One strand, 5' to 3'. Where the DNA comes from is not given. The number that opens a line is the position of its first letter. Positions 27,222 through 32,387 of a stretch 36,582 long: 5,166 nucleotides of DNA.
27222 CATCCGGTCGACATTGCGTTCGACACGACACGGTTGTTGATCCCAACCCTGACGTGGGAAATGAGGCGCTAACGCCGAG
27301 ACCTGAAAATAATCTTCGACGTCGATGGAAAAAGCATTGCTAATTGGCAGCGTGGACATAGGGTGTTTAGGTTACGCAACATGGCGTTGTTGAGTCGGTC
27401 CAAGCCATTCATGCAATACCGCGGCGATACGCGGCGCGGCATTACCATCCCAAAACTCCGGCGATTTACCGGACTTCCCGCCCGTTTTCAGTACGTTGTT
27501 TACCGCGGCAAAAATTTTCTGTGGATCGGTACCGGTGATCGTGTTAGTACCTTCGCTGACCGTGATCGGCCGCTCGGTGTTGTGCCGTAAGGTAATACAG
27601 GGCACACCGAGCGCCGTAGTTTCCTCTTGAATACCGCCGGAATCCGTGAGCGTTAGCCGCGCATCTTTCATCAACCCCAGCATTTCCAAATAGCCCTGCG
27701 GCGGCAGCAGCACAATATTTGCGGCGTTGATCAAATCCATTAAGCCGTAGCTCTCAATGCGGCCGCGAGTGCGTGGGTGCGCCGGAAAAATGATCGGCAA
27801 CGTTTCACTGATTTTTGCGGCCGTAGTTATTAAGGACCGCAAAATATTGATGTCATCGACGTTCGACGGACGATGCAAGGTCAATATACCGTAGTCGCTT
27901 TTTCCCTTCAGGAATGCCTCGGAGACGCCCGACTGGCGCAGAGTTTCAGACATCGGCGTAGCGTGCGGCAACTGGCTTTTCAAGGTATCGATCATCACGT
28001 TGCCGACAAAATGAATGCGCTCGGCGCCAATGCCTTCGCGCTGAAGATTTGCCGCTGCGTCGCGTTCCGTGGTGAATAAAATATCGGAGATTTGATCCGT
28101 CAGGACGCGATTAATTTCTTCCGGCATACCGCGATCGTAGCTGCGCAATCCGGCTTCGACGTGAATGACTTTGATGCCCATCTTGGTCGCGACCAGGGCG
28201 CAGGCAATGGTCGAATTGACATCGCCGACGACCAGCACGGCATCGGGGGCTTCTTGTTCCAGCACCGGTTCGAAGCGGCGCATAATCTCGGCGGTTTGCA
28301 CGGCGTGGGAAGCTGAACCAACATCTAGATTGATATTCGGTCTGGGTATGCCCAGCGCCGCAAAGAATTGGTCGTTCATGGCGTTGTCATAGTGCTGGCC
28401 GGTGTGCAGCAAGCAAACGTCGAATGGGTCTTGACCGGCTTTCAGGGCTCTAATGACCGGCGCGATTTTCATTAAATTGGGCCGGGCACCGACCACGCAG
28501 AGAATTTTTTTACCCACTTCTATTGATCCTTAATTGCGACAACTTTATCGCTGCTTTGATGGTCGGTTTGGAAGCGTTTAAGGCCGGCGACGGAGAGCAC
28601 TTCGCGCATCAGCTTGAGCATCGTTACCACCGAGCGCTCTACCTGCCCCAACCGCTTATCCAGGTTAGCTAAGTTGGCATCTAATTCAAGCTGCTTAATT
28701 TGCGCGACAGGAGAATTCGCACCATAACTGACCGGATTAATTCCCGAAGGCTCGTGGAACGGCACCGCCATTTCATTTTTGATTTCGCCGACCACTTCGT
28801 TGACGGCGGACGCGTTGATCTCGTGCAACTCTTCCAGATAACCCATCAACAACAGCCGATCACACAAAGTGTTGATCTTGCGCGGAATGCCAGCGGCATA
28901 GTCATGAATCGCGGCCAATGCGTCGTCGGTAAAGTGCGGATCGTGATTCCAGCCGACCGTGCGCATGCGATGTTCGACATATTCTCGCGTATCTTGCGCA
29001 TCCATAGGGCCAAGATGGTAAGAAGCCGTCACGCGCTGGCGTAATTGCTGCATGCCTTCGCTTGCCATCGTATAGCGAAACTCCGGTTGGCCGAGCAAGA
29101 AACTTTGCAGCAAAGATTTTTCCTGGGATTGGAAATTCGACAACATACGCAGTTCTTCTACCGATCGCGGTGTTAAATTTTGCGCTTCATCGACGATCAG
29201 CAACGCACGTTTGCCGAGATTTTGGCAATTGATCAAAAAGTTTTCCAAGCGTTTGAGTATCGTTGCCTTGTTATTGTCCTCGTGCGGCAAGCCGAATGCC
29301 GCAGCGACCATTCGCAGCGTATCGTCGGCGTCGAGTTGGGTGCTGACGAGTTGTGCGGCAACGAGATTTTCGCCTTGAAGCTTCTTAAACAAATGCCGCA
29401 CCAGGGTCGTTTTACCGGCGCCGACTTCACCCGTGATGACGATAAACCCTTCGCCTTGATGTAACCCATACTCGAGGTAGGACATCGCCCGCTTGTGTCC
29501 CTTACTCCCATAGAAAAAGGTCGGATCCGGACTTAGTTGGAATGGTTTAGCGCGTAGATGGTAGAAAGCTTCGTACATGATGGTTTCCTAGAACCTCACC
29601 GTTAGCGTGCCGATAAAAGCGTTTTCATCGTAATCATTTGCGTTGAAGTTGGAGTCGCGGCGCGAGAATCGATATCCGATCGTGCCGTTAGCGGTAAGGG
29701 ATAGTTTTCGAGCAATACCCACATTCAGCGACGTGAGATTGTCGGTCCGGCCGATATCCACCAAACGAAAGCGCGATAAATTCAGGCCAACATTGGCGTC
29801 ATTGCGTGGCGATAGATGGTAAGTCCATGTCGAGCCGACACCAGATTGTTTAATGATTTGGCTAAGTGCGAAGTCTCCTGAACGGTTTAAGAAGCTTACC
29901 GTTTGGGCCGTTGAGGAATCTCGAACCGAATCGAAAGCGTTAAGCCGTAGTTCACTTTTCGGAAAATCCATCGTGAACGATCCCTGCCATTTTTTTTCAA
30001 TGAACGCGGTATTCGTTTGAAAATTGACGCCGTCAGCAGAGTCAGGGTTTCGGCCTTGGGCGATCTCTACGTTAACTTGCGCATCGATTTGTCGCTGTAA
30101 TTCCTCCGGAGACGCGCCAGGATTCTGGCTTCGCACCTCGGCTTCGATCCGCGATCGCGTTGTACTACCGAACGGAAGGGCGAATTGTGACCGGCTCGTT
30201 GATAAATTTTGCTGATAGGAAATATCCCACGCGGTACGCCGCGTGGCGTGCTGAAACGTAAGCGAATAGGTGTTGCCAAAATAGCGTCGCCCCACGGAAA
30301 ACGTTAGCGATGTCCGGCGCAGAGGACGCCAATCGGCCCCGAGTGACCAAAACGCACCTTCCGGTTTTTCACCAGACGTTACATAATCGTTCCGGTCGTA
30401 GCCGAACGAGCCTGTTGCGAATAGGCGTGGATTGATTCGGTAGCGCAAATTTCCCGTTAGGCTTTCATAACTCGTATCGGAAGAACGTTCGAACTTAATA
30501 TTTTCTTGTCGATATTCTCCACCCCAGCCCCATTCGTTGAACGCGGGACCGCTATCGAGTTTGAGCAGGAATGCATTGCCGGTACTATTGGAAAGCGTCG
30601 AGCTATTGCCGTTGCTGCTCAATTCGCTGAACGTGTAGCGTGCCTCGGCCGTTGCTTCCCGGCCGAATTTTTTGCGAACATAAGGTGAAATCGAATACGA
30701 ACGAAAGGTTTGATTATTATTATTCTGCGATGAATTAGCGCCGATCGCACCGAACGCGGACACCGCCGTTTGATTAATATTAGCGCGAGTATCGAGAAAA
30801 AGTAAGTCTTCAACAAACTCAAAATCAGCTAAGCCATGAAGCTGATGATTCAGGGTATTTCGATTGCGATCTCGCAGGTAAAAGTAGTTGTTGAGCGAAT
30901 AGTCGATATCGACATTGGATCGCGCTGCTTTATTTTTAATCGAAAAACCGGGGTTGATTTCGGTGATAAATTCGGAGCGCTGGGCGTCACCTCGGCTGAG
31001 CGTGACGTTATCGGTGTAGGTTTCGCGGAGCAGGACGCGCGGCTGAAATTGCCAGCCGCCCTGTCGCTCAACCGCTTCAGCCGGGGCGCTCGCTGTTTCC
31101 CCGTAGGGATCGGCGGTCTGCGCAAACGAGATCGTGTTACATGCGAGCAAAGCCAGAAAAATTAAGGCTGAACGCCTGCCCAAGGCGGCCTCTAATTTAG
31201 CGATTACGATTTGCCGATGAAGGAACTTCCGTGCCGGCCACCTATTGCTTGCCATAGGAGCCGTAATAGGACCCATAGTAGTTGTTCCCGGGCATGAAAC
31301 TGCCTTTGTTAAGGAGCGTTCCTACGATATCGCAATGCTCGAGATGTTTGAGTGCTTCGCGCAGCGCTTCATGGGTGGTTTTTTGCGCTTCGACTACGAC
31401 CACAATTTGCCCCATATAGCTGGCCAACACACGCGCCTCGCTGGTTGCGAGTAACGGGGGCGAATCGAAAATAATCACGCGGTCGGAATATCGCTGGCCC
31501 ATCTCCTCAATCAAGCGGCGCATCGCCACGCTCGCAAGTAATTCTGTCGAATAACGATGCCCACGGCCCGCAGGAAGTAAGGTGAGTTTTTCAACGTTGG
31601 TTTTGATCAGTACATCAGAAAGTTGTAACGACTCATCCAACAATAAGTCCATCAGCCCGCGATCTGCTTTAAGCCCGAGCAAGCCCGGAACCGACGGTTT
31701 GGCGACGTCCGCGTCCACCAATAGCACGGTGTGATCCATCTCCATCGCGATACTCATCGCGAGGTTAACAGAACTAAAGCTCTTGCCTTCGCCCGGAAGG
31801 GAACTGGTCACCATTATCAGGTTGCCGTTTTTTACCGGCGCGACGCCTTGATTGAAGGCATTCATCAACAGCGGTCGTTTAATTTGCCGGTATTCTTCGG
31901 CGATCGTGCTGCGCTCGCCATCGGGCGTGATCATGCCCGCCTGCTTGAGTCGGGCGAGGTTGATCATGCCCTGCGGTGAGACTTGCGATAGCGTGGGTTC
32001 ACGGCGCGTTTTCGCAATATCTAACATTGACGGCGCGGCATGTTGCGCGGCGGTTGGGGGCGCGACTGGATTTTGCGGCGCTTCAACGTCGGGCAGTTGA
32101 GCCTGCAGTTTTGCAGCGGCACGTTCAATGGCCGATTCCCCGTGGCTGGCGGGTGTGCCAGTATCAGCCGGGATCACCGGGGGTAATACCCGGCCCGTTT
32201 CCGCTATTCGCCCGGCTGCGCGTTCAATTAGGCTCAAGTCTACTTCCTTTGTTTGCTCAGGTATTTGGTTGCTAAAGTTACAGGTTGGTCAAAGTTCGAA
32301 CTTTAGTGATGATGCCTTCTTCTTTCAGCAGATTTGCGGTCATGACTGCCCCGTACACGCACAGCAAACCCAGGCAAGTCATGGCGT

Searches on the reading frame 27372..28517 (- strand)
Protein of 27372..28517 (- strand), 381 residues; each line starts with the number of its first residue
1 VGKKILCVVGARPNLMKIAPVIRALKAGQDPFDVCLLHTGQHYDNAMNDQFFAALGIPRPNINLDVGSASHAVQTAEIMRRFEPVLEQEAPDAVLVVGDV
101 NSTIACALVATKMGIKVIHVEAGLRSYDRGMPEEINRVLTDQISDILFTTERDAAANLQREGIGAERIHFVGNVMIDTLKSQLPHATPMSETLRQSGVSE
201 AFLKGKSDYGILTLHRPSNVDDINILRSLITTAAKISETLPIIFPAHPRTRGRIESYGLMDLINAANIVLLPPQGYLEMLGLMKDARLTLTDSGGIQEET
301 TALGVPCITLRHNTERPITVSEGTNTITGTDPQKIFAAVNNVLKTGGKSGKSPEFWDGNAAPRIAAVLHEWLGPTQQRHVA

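Call 5: search_protein_families(library=ncbifam, proteins=[window:27372-28517:-], max_evalue=0.00001)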
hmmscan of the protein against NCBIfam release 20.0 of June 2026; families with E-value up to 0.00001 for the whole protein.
window:27372-28517:- (381 aa): 2 families
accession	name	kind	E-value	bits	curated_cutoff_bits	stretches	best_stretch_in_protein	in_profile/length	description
TIGR00236.1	wecB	equivalog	2.2e-94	316.6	210.15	1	4-368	2-362/366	non-hydrolyzing UDP-N-acetylglucosamine 2-epimerase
TIGR03568.1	NeuC_NnaA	equivalog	8.3e-20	71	235.9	1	3-367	1-364/365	UDP-N-acetylglucosamine 2-epimerase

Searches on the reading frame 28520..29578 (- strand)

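Call 5: search_protein_families(library=ncbifam, proteins=[window:28520-29578:-], max_evalue=0.00001)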
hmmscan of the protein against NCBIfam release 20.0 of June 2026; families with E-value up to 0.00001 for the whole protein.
window:28520-29578:- (352 aa): 1 family
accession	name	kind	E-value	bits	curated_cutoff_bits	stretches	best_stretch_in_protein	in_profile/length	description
TIGR03015.1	pepcterm_ATPase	hypoth_equivalog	1.3e-128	428.1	324.5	1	1-269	1-269/269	XrtA/PEP-CTERM system-associated ATPase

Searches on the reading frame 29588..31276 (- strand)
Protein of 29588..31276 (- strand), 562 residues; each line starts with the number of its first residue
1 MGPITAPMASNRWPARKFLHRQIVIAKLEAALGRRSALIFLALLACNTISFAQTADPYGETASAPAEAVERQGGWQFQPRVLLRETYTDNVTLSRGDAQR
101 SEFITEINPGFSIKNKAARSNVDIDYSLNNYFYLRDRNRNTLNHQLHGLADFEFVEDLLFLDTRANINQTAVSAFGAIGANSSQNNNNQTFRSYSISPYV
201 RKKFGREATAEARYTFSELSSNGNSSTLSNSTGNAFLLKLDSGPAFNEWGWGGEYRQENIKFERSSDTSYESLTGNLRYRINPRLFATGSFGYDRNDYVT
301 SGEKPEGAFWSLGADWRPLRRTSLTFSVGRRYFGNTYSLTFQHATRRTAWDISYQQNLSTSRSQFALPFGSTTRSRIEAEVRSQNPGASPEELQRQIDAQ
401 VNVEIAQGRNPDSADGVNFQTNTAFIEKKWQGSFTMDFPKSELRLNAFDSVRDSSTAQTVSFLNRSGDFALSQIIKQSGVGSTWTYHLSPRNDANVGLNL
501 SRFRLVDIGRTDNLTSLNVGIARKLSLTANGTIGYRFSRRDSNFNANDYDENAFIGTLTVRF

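Call 5: search_protein_families(library=ncbifam, proteins=[window:29588-31276:-], max_evalue=0.00001)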
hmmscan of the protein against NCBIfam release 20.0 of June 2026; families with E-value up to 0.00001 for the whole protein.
window:29588-31276:- (562 aa): 1 family
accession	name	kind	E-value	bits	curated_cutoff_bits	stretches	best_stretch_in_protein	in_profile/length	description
TIGR03016.1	pepcterm_hypo_1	hypoth_equivalog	3.1e-101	339.7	90.85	1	74-562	3-477/477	TIGR03016 family PEP-CTERM system-associated outer membrane protein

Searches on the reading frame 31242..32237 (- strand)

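Call 5: search_protein_families(library=ncbifam, proteins=[window:31242-32237:-], max_evalue=0.00001)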
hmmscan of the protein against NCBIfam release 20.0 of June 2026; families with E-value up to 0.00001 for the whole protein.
window:31242-32237:- (331 aa): 11 families
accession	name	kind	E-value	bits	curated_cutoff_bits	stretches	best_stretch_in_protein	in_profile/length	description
TIGR03018.1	pepcterm_TyrKin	hypoth_equivalog_domain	1.1e-87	292.7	230.65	1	102-310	1-207/207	XrtA-associated tyrosine autokinase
TIGR01007.1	eps_fam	subfamily_domain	6.7e-31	107.4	108.05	1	139-329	18-204/204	polysaccharide biosynthesis tyrosine autokinase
TIGR01005.1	eps_transp_fam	subfamily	1.2e-24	86.5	411.7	1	103-312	517-718/754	exopolysaccharide transport protein family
NF008568.0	PRK11519.1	equivalog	2.3e-20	72.4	1068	1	138-322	526-707/720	tyrosine-protein kinase Wzc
NF007350.0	PRK09841.1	equivalog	4.9e-19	67.9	1248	1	138-329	531-719/726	tyrosine-protein kinase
TIGR03029.1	EpsG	equivalog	1.6e-18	66.8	313.8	1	111-310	82-273/274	chain length determinant protein tyrosine kinase EpsG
TIGR01968.1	minD_bact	equivalog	4.6e-10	39.3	212.9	1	139-281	2-141/261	septum site-determining protein MinD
NF008669.0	PRK11670.1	equivalog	4.3e-08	32.4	348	1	130-193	101-161/369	iron-sulfur cluster carrier protein ApbC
NF041136.1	MrpORP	equivalog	1.6e-06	27.7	450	1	140-193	7-59/365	iron-sulfur cluster carrier protein MrpORP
TIGR01969.1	minD_arch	subfamily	1.9e-06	27.2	201.75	1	141-311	3-169/251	cell division ATPase MinD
NF047398.1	AAA_KGGVGR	domain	3.1e-06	27.7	90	1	149-299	13-189/190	KGGVGR-motif variant AAA ATPase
